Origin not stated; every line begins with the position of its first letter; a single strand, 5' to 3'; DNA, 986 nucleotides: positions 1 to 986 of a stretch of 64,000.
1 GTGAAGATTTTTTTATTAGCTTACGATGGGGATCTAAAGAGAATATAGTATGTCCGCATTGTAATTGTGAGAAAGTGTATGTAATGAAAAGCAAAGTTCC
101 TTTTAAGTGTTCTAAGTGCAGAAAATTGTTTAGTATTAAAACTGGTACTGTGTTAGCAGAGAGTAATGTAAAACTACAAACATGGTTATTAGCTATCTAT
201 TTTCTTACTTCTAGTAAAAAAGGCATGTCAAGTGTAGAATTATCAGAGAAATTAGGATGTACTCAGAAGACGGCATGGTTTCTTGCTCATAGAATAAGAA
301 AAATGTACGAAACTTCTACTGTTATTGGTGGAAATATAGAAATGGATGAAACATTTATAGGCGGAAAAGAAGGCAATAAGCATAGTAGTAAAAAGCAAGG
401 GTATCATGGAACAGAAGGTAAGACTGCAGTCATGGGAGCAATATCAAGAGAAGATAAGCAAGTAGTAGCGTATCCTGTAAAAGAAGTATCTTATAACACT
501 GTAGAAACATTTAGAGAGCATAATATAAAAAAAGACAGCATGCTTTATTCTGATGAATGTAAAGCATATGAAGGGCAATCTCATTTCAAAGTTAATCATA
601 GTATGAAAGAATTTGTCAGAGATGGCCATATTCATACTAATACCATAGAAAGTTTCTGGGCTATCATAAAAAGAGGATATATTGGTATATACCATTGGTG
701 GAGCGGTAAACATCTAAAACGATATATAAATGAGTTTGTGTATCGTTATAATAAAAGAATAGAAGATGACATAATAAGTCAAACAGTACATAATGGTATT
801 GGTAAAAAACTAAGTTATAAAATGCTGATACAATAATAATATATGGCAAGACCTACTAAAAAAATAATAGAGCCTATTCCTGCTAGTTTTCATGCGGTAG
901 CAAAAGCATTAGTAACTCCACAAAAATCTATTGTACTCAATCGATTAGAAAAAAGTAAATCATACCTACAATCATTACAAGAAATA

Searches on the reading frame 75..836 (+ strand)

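Call 57: search_protein_families(library=pfam, proteins=[window:75-836:+], max_evalue=0.01)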
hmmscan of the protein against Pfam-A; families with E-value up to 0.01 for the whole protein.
window:75-836:+ (253 aa): 1 family
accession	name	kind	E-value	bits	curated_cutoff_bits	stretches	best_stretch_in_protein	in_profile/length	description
PF12762.13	DDE_Tnp_IS1595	-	4.7e-34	118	27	1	85-226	3-153/153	ISXO2-like transposase domain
